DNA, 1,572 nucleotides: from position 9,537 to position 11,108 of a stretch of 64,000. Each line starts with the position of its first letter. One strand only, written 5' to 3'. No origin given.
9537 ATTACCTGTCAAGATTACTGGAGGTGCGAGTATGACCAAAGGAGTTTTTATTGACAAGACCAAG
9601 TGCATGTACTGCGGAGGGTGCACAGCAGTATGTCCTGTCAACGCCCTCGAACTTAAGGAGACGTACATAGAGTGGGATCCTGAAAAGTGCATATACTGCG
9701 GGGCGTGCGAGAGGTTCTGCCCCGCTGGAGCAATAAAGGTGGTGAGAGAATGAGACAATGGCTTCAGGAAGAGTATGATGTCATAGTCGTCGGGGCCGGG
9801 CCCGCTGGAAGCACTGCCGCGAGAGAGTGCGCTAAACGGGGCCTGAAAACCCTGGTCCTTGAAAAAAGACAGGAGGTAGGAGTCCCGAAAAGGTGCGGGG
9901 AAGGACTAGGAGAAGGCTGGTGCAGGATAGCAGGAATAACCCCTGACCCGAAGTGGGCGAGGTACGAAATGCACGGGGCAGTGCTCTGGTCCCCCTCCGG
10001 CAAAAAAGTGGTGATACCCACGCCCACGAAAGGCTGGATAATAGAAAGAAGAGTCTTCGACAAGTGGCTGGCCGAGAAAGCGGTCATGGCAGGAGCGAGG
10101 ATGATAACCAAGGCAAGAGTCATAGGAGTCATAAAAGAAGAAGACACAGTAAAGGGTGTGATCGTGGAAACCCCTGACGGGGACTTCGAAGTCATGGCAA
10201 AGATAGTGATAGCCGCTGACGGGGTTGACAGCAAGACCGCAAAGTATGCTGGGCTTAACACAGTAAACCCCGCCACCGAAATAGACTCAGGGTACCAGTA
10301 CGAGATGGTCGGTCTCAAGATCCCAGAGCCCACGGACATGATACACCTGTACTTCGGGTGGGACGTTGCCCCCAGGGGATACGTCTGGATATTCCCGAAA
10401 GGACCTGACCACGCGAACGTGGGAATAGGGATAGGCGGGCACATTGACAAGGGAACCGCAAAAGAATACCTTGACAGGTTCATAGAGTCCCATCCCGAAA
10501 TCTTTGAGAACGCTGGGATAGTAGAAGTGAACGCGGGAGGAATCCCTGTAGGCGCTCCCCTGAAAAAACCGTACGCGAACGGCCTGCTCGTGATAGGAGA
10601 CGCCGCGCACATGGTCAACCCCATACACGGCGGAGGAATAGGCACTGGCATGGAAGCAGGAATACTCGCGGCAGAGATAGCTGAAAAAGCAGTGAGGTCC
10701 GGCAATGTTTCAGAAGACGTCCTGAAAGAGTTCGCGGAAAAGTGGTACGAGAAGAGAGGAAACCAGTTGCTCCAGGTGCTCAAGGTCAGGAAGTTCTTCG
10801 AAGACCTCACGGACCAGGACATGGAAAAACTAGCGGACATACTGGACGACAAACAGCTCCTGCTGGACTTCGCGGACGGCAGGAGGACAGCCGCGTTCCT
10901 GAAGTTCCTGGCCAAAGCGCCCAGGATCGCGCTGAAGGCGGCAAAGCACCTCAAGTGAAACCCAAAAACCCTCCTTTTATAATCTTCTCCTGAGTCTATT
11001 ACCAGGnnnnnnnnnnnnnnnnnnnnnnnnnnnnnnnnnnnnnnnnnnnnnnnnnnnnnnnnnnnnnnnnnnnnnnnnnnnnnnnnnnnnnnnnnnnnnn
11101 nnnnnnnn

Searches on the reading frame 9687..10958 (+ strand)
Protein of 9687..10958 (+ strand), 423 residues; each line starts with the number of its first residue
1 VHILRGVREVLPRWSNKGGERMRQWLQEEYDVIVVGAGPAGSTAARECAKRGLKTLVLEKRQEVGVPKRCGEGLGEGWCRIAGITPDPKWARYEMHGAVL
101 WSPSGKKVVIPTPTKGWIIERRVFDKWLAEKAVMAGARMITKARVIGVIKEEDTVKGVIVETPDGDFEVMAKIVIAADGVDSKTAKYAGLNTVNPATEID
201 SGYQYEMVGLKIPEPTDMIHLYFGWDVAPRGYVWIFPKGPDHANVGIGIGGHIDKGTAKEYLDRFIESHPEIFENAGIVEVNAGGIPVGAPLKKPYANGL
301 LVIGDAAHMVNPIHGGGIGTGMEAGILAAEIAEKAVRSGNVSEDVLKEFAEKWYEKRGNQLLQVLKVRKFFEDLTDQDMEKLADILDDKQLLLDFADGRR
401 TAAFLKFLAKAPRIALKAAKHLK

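Call 36: search_protein_families(library=pfam, proteins=[window:9687-10958:+], max_evalue=0.00001)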
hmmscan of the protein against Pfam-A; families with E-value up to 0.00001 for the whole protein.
window:9687-10958:+ (423 aa): 10 families
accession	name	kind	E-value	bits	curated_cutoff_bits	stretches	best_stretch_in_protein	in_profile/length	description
PF22578.2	GGR_cat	-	1.1e-24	86.5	27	1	199-285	2-87/88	Geranylgeranyl reductase catalytic domain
PF01494.25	FAD_binding_3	-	5.3e-21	75.7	22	2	124-332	102-319/349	FAD binding domain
PF01266.30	DAO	-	1.1e-15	58.5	27.9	2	113-331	141-349/353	FAD dependent oxidoreductase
PF12831.13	FAD_oxidored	-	2e-13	50.9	27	1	31-65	1-35/416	FAD dependent oxidoreductase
PF00890.30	FAD_binding_2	-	8.7e-13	48.7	20.4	1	31-96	1-68/414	FAD binding domain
PF05834.18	Lycopene_cycl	-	1e-10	41.7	23.4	1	31-185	1-146/380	Lycopene cyclase protein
PF01946.23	Thi4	-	2.2e-08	34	26.2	1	28-65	16-54/235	Thi4 family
PF13450.12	NAD_binding_8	-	4e-08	33.8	21.9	1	34-65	1-32/68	NAD(P)-binding Rossmann-like domain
PF07992.20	Pyr_redox_2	-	4.5e-07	30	26.1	0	30-62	1-33/291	Pyridine nucleotide-disulphide oxidoreductase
PF03486.20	HI0933_like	-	1.2e-06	28.6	50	1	31-66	2-37/244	HI0933-like protein Rossmann domain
